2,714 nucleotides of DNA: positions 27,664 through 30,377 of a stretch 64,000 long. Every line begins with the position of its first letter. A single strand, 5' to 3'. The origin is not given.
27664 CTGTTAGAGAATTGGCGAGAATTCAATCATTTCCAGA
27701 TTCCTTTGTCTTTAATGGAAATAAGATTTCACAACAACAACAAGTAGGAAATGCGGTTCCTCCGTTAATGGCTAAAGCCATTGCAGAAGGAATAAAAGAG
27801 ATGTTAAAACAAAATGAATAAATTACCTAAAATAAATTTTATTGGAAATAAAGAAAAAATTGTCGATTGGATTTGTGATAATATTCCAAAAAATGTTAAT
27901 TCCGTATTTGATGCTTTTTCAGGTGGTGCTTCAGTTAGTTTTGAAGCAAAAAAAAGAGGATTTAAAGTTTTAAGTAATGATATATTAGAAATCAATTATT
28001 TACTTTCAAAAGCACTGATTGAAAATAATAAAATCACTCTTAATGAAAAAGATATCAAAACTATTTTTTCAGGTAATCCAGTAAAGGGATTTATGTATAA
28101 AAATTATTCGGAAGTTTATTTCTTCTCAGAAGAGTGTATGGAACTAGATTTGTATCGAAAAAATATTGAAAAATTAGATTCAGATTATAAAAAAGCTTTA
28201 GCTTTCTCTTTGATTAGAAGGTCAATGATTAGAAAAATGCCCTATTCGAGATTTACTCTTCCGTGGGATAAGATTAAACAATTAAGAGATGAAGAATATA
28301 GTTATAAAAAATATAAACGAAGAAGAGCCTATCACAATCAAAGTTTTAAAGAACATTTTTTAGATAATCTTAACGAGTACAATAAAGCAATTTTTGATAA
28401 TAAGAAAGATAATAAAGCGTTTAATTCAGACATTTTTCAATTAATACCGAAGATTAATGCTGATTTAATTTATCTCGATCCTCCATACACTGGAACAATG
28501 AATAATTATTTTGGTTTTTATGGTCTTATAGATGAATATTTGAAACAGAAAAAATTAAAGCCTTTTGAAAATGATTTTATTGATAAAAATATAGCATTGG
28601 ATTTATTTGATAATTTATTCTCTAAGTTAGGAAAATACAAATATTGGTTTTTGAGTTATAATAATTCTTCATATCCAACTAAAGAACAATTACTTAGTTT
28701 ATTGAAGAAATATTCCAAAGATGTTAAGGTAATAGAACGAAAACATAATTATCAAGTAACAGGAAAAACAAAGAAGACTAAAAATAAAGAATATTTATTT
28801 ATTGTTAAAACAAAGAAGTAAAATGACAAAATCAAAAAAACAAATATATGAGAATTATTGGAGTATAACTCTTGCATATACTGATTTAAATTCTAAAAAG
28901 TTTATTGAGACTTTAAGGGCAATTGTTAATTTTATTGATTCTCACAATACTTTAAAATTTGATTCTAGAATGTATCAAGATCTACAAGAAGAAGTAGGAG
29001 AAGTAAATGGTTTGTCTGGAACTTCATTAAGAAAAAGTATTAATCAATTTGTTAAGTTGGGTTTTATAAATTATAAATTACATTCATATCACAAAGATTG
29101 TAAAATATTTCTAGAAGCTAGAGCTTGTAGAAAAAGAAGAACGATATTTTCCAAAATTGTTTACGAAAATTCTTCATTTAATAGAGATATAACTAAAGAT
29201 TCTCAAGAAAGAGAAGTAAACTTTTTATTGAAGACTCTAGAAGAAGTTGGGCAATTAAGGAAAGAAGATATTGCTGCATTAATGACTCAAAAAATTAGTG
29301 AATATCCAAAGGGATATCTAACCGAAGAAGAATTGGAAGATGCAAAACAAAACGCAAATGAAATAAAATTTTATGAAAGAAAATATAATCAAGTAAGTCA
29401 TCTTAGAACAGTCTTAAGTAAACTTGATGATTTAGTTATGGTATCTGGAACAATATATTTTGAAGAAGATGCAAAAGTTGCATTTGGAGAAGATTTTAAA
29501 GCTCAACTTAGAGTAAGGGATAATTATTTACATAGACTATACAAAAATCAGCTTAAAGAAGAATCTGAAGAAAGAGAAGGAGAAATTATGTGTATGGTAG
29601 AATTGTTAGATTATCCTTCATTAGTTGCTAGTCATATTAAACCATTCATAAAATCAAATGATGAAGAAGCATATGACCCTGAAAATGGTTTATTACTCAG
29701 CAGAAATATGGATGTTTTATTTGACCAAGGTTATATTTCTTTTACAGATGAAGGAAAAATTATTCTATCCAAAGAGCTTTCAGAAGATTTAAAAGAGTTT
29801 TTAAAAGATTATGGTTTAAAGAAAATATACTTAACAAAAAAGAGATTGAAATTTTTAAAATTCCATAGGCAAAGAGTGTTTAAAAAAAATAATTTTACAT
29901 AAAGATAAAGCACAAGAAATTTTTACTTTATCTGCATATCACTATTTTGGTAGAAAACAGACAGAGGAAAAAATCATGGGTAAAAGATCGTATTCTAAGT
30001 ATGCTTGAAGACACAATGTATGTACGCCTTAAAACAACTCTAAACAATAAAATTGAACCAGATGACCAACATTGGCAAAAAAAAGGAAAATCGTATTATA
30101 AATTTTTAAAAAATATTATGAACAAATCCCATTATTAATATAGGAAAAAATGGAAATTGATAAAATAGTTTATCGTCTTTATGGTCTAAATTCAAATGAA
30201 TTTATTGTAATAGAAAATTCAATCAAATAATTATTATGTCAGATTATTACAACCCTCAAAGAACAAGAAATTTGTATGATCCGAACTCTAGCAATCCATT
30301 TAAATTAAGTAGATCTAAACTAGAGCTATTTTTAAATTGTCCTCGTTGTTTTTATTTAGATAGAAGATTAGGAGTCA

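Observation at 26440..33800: AT-rich defense island, likely horizontally acquired, between a strong terminator and ydcF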

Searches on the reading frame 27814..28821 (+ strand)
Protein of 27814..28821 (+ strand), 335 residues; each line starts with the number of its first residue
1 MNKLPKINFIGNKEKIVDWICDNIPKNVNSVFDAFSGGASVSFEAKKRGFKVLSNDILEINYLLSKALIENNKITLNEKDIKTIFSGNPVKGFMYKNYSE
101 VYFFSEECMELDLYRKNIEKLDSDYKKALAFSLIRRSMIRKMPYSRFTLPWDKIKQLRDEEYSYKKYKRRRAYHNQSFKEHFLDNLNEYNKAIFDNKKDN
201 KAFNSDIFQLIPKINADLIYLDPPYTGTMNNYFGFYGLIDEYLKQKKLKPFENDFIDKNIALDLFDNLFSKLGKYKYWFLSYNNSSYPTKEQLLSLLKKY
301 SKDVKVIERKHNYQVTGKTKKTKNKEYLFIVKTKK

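Call 4: search_protein_families(library=pfam, proteins=[window:27814-28821:+], max_evalue=0.01)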
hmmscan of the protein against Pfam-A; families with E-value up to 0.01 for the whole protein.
window:27814-28821:+ (335 aa): 2 families
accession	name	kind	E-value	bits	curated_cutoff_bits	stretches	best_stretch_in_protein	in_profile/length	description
PF02086.21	MethyltransfD12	-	1.9e-36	126.5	22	1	9-281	1-241/253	D12 class N6 adenine-specific DNA methyltransferase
PF03602.21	Cons_hypoth95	-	5.7e-05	23.3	24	0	13-78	29-90/182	Conserved hypothetical protein 95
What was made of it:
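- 27814..28821 (+): D12-class N6-adenine DNA methyltransferase, second gene of the cassette. PF02086 1.9e-36 (call 4).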

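Call 5: search_protein_families(library=padloc, proteins=[window:27814-28821:+], max_evalue=0.01)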
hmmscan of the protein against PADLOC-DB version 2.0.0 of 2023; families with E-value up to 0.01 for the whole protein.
window:27814-28821:+ (335 aa): 15 families
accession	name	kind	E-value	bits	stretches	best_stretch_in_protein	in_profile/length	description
PDLC03385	MTase_II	-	2e-151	502.1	1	2-332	4-334/336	Type II methyltransferase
PDLC03261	MTase_II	-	1.7e-43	146.8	1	2-329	306-640/643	Type II methyltransferase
PDLC03257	MTase_II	-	4.9e-28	96.4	1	6-334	12-342/343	Type II methyltransferase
PDLC03298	MTase_II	-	1.8e-22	78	2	7-133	2-142/362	Type II methyltransferase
PDLC03287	MTase_II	-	1.3e-20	71.8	1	8-332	2-337/646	Type II methyltransferase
PDLC03373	MTase_II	-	1.3e-19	68.8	1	8-333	10-337/339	Type II methyltransferase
PDLC03342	MTase_II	-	3.7e-18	63.8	2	7-227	25-239/383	Type II methyltransferase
PDLC03720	oMTase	-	9.4e-11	39.9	2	6-123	3-131/326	orphan methyltransferase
PDLC03345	MTase_II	-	6.3e-09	32.7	1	204-233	245-276/581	Type II methyltransferase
PDLC03322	MTase_II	-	8.7e-06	22.8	1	20-226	58-272/446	Type II methyltransferase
PDLC03294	MTase_II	-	1e-05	23.3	1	5-237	6-199/272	Type II methyltransferase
PDLC03383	MTase_II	-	4.8e-05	20.9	1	7-234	22-230/318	Type II methyltransferase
PDLC03264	MTase_II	-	0.0001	19.7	1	3-260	11-236/306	Type II methyltransferase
PDLC03290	MTase_II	-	0.00021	18.7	1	1-42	1-43/292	Type II methyltransferase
PDLC00661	HmaB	-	0.0042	13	1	25-70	135-180/973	DNA-adenine methylase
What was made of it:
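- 27814..28821 (+): PADLOC PDLC03385 502 bits, full length (call 5).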

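Call 6: search_protein_families(library=ncbifam, proteins=[window:27814-28821:+], max_evalue=0.01)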
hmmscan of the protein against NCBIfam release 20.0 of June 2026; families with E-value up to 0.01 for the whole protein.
window:27814-28821:+ (335 aa): 3 families
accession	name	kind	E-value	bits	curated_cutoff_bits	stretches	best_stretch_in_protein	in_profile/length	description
TIGR00571.1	dam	subfamily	5e-10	39.5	114.85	1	5-238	3-197/267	Dam family site-specific DNA-(adenine-N6)-methyltransferase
TIGR00095.1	TIGR00095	equivalog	1.8e-05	24.5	117.5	0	29-86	54-109/194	16S rRNA (guanine(966)-N(2))-methyltransferase RsmD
NF042963.1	DUF1156_antiphage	equivalog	0.002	16.3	1000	1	29-67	185-223/960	anti-phage-associated DUF1156 domain-containing protein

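Call 96: search_protein_families(library=pfam, proteins=[L108:1665-1844:+, L108:2091-2246:+], max_evalue=0.001)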
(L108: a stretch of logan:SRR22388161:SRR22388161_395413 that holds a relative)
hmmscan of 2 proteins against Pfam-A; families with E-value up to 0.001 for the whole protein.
L108:1665-1844:+ (59 aa): 1 family
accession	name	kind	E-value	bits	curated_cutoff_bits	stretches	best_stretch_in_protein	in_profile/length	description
PF07411.17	DUF1508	-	5.4e-11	42.6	22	1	11-58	2-48/48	Domain of unknown function (DUF1508)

L108:2091-2246:+ (52 aa): 0 families

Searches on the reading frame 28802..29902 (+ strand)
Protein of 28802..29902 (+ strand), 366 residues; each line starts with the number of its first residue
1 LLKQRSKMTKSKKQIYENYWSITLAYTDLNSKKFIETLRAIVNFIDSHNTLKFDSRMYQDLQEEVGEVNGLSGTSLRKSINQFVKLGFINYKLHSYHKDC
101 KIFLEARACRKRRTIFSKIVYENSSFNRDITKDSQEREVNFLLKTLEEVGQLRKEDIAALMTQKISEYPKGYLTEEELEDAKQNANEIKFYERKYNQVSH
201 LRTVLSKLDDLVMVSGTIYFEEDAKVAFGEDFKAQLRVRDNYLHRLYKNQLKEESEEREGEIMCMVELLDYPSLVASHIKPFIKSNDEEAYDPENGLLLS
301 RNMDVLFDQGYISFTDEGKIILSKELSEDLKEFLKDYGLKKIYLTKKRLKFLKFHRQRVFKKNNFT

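Call 4: search_protein_families(library=pfam, proteins=[window:28802-29902:+], max_evalue=0.01)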
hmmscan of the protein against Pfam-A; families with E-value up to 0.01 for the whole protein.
window:28802-29902:+ (366 aa): 1 family
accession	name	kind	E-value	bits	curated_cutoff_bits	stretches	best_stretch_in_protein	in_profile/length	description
PF13391.12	HNH_2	-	1.6e-09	38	21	1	264-314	1-65/66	HNH endonuclease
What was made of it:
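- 28823..29902 (+): HNH-type Type II restriction endonuclease, third gene. The ATG at 28823 is the likely start; the ORF opens at a TTG at 28802. PF13391 HNH_2 (call 4).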

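Call 5: search_protein_families(library=padloc, proteins=[window:28802-29902:+], max_evalue=0.01)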
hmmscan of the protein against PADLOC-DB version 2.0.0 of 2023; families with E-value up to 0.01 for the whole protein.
window:28802-29902:+ (366 aa): 3 families
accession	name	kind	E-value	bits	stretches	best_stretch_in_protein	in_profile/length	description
PDLC03529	REase_II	-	7.7e-106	352.6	1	10-362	5-383/389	Type II restriction enzyme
PDLC04132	HNH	-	3.2e-17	60.6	1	264-364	170-276/286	-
PDLC03546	HNH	-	9.5e-08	29.4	1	264-325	174-236/282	Type II restriction enzyme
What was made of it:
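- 28823..29902 (+): PADLOC REase_II PDLC03529 353 bits, full length (call 5).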

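Call 6: search_protein_families(library=ncbifam, proteins=[window:28802-29902:+], max_evalue=0.01)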
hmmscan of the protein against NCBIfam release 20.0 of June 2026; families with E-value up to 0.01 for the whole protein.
window:28802-29902:+ (366 aa): 2 families
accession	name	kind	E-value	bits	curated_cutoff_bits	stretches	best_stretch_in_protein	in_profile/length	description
NF045952.1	MAG4270_fam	hypoth_equivalog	0.00012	21.2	53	1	169-354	161-364/366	MAG4270 family putative restriction endonuclease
NF045808.1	PT-DNA_restrict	exception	0.00093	18.4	180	1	289-361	205-284/284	phosphorothioated DNA-binding restriction endonuclease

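Call 17: find_encoding_contigs(protein=window:28802-29902:+, flank=10000, max_places=10)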
Protein window:28802-29902:+ (366 aa): no gene with exactly this product is on record in the collection.

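Call 61: search_solved_structures(query=window:28823-29902:+, max_evalue=1)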
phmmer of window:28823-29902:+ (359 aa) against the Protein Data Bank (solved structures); distinct sequences matched with E-value up to 1: 2.
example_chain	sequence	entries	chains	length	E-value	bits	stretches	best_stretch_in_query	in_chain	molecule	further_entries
6yex_A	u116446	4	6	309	5e-17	65.2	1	253-355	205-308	HNH endonuclease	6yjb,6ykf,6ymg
2v4u_A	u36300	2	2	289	1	11.6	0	225-302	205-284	CTP SYNTHASE 2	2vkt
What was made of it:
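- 28823..29902 (+): PDB 6yex 'HNH endonuclease' E 5e-17 (call 61).
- On Type II(S) RM, NgoAXVI/HphI type: PDB 6yex 5e-17 (call 61).
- Closest known: NgoAXVI / HphI-type Type IIS restriction-modification systems. Same: The REase is HNH-type (calls 4, 5, 61).
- Gene identities: calls 4, 5, 6, 61.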

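Call 73: search_dna_similar(query=window:28823-29902:+, collection=plasmids, mode=protein, max_evalue=1e-10, max_rows=15)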
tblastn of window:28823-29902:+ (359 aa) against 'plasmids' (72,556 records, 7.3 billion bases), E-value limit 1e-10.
Records with a match: 34; places in all: 35; records where one place covers at least 80% of the query: 5.
Best place of each record, by identity: <60% 34.
By first word of the organism name: Bacillus 11; Acinetobacter 9; Priestia 3; Neisseria 2; Lactobacillus 2; Cupriavidus 2; Leuconostoc 1; Vibrio 1; Pontibacillus 1; Sphingomonas 1; and 1 more.
By predicted mobility (MOB-suite, as given by PLSDB): non-mobilizable 22; mobilizable 9; conjugative 3.
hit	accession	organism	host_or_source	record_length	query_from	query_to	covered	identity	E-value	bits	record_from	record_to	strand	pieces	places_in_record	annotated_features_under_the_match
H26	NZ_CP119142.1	Neisseria gonorrhoeae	Homo sapiens,whole organism,synovial ...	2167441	3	356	99%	46.3%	2e-95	317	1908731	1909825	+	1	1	none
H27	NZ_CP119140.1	Neisseria gonorrhoeae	Homo sapiens,whole organism,blood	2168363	3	356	99%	46.3%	2e-95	317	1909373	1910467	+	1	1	none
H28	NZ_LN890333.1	Leuconostoc gasicomitatum KG16-1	-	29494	5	356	98%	28.8%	5e-30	128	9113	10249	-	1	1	hypothetical protein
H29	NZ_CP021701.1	Lactobacillus johnsonii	Meleagris gallopavo,ileum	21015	5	357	98%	28.6%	4e-30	128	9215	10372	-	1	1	hypothetical protein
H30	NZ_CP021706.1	Lactobacillus johnsonii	Meleagris gallopavo,ileum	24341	5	357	98%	28.6%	4e-30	128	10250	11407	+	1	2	hypothetical protein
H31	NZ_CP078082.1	Bacillus tropicus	Cell culture,soil sample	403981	139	354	60%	32.7%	8e-16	86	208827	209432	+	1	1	HNH endonuclease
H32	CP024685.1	Bacillus wiedmannii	cell culture,soil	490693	218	354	38%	39.2%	9e-12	74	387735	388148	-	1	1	hypothetical protein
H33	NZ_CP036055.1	Bacillus toyonensis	cell culture,soil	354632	239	354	32%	42.2%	5e-15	84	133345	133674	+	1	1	HNH endonuclease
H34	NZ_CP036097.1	Bacillus toyonensis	cell culture,soil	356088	239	354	32%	42.2%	5e-15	84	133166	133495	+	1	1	HNH endonuclease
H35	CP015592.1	Bacillus cereus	whole organism,garden soil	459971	241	354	32%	41.2%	5e-15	84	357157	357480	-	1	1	none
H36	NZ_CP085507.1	Bacillus cereus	soil sample,soil from tomato plant roots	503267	241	354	32%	41.2%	8e-15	83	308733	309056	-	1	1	HNH endonuclease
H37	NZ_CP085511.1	Bacillus cereus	soil sample,soil from tomato plant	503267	241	354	32%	41.2%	8e-15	83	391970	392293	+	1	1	HNH endonuclease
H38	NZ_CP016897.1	Acinetobacter soli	cell,soil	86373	267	355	25%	49.4%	7e-16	86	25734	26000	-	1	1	HNH endonuclease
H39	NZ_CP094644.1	Acinetobacter sp. PK01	mixed culture,Laboratory activated ...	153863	267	355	25%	49.4%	2e-15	86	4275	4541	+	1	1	HNH endonuclease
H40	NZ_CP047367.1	Bacillus nitratireducens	Solanum lycopersicum L.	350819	256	354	28%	44.4%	4e-15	84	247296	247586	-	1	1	HNH endonuclease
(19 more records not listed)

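Call 74: get_annotated_region(hit=H26, flank=4000)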
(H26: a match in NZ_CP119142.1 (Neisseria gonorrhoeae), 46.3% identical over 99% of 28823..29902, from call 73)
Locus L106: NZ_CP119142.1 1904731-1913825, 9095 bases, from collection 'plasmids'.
description: Neisseria gonorrhoeae strain 2022NG-0032 plasmid p2022NG-0032_1, complete sequence
organism: Neisseria gonorrhoeae (NCBI taxid 485)
taxonomy: Bacteria; Pseudomonadota; Betaproteobacteria; Neisseriales; Neisseriaceae; Neisseria; Neisseria gonorrhoeae
host: -; source: Homo sapiens,whole organism,synovial fluid; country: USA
typing (MOB-suite, as given by PLSDB): non-mobilizable
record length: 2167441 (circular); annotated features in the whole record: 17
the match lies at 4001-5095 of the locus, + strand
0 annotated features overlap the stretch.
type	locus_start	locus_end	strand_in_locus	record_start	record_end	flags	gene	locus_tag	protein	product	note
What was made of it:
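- On Type II(S) RM, NgoAXVI/HphI type: That record is unannotated (call 74).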

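Call 96: search_protein_families(library=pfam, proteins=[L108:1665-1844:+, L108:2091-2246:+], max_evalue=0.001)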
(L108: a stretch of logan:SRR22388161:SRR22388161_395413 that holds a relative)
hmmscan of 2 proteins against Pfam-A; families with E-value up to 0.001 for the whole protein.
L108:1665-1844:+ (59 aa): 1 family
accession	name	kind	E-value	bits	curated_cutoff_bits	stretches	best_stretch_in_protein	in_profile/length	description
PF07411.17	DUF1508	-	5.4e-11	42.6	22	1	11-58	2-48/48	Domain of unknown function (DUF1508)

L108:2091-2246:+ (52 aa): 0 families

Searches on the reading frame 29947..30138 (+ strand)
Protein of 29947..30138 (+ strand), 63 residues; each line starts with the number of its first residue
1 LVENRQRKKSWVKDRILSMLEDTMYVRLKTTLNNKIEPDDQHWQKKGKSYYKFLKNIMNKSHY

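Call 4: search_protein_families(library=pfam, proteins=[window:29947-30138:+], max_evalue=0.01)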
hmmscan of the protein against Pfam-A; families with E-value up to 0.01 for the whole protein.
window:29947-30138:+ (63 aa): 0 families

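Call 5: search_protein_families(library=padloc, proteins=[window:29947-30138:+], max_evalue=0.01)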
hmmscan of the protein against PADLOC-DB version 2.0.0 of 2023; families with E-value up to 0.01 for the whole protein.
window:29947-30138:+ (63 aa): 0 families

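Call 6: search_protein_families(library=ncbifam, proteins=[window:29947-30138:+], max_evalue=0.01)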
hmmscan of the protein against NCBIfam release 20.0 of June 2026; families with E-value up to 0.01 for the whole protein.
window:29947-30138:+ (63 aa): 0 families

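Call 29: search_protein_families(library=pfam, proteins=[window:29947-30135:+], max_evalue=10)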
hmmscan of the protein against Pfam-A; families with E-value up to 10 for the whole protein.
seq(63 aa): 1 family
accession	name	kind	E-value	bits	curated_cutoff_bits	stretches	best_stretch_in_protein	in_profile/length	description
PF12636.12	DUF3781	-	0.045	14.1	27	1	15-58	16-58/72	Protein of unknown function (DUF3781)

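Call 30: search_protein_families(library=padloc, proteins=[window:29947-30135:+], max_evalue=10)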
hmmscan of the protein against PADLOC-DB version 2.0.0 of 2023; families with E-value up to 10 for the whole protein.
seq(63 aa): 0 families

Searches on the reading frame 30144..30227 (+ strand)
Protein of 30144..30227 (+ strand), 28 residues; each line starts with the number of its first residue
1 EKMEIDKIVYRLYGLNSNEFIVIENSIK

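Call 29: search_protein_families(library=pfam, proteins=[window:30150-30227:+], max_evalue=10)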
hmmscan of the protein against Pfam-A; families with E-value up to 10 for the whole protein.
seq(26 aa): 0 families

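Call 30: search_protein_families(library=padloc, proteins=[window:30144-30227:+], max_evalue=10)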
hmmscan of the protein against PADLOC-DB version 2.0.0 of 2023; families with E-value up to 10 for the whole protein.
seq(28 aa): 2 families
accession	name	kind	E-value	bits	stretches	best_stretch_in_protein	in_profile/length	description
PDLC03609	REase_MTase_IIG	-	0.0036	13.1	1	3-26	1041-1064/1066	Type IIG restriction enzyme-methyltransferase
PDLC03612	REase_MTase_IIG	-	0.014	11.5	1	3-25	1223-1245/1247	Type IIG restriction enzyme-methyltransferase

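Call 31: search_dna_similar(query=window:30144-30227:+, collection=plasmids, mode=protein, max_evalue=10, max_rows=25)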
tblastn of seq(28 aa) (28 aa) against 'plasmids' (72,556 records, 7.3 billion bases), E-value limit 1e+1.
Records with a match: 10; places in all: 10; records where one place covers at least 80% of the query: 9.
Best place of each record, by identity: <60% 10.
By first word of the organism name: Haloarcula 2; Halolamina 2; Treponema 1; Halorussus 1; Planktothrix 1; Sagittula 1; Halorubrum 1; Microcystis 1.
By predicted mobility (MOB-suite, as given by PLSDB): non-mobilizable 9; conjugative 1.
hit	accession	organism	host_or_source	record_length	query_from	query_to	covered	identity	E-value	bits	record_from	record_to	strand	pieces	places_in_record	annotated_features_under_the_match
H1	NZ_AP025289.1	Treponema saccharophilum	-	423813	4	28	89%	56.0%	8e+0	29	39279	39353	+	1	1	hypothetical protein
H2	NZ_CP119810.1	Halorussus caseinilyticus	cell culture,coastal saline-alkali land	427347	5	26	79%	59.1%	1e-1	34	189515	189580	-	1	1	TaqI-like C-terminal specificity domain-containing protein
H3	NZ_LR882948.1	Planktothrix agardhii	-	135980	4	26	82%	52.2%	1e+0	31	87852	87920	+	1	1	DNA methyltransferase | hypothetical protein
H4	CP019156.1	Haloarcula taiwanensis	single cell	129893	5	27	82%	52.2%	6e+0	29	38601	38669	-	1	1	none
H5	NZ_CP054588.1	Halolamina sp. CBA1230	solar salt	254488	5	28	86%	50.0%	2e+0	30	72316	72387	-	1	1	N-6 DNA methylase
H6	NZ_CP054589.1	Halolamina sp. CBA1230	solar salt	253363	5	28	86%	50.0%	6e+0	29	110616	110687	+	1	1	TaqI-like C-terminal specificity domain-containing protein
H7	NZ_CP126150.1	Sagittula sp. MA-2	Cell culture,Coastal seawater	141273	4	28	89%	44.0%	2e+0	30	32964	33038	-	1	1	N-6 DNA methylase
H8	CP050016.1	Haloarcula sp. JP-L23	-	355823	5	27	82%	47.8%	4e+0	29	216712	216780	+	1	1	none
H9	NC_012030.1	Halorubrum lacusprofundi ATCC 49239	-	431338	5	27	82%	47.8%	5e+0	29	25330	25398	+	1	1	TaqI-like C-terminal specificity domain-containing protein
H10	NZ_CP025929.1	Microcystis aeruginosa NIES-2481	cell culture,freshwater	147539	4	27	86%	45.8%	5e+0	29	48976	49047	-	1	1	N-6 DNA methylase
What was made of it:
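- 30150..30230 (+): 3' stub of a lost type IIG RM gene. The rest of the 29903-30235 spacer is full of stops. The peptide matches the last positions of PADLOC REase_MTase_IIG models (1041-1064 of 1066, E 0.0036; 1223-1245 of 1247, E 0.014) (call 30). tblastn hits lie under genes annotated as TaqI-like C-terminal domain or N-6 methylase (call 31).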
